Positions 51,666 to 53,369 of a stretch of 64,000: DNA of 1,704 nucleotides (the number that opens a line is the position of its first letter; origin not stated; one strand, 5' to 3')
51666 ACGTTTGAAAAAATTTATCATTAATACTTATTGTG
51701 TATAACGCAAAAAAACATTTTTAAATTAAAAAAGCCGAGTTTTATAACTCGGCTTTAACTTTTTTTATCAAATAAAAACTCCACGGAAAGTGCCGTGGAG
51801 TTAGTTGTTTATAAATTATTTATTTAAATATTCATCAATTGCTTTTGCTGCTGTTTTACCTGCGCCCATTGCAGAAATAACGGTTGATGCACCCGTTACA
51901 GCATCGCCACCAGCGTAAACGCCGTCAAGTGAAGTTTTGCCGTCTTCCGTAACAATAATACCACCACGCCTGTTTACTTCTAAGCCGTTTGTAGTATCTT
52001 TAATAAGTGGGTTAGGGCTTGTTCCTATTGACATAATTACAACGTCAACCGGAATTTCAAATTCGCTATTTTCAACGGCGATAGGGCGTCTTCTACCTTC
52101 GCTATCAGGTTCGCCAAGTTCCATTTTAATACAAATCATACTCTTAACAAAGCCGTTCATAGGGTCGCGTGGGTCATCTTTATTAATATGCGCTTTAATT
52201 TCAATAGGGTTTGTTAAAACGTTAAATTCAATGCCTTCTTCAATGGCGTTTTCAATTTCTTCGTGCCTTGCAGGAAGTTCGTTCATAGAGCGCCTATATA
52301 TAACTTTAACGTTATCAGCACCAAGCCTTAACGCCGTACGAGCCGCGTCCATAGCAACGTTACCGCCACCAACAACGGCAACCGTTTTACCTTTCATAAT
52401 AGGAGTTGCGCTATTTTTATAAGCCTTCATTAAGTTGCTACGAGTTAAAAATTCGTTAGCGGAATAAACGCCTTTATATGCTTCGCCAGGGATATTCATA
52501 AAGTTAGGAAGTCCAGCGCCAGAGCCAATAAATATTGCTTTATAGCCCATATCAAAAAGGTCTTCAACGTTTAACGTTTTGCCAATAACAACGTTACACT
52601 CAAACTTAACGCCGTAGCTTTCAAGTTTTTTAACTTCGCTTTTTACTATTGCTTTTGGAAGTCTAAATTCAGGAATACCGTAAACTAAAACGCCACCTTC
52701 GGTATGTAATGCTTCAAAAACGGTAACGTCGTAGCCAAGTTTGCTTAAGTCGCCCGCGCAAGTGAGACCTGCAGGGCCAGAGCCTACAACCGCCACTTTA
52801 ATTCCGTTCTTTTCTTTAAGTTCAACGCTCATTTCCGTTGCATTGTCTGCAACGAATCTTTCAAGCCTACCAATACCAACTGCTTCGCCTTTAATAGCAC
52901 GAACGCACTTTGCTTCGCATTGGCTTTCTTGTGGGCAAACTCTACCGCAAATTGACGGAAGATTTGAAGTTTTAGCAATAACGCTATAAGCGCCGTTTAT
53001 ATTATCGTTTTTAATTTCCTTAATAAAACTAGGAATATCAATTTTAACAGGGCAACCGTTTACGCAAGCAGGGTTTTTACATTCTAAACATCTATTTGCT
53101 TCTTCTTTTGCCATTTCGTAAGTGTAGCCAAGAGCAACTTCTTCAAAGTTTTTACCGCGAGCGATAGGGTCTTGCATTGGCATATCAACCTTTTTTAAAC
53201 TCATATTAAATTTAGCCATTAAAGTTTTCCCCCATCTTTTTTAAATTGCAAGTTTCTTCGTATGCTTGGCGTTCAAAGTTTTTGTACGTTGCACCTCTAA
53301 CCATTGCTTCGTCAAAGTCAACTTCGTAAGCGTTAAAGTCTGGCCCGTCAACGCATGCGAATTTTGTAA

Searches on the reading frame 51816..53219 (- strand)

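Call 49: search_protein_families(library=pfam, proteins=[window:51816-53219:-], max_evalue=0.00001)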
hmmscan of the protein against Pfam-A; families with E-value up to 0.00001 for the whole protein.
window:51816-53219:- (467 aa): 7 families
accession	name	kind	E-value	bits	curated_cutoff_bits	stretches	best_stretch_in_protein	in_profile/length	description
PF14691.11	Fer4_20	-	2.1e-43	147.1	25.8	1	22-130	2-111/113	Dihydroprymidine dehydrogenase domain II, 4Fe-4S cluster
PF07992.20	Pyr_redox_2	-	1.9e-36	126.5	26.1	1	141-454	2-291/291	Pyridine nucleotide-disulphide oxidoreductase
PF00070.33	Pyr_redox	-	3.7e-12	47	22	0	141-171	1-31/82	Pyridine nucleotide-disulphide oxidoreductase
PF13738.12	Pyr_redox_3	-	3e-10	40.3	30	0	231-334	130-222/305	Pyridine nucleotide-disulphide oxidoreductase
PF01262.27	AlaDh_PNT_C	-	1.9e-08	34.4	23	0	251-310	2-60/214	Alanine dehydrogenase/PNT, C-terminal domain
PF13450.12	NAD_binding_8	-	1.8e-06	28.6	21.9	1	144-176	1-33/68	NAD(P)-binding Rossmann-like domain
PF13241.12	NAD_binding_7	-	2.9e-06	28.2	22.1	0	275-320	5-49/104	Putative NAD(P)-binding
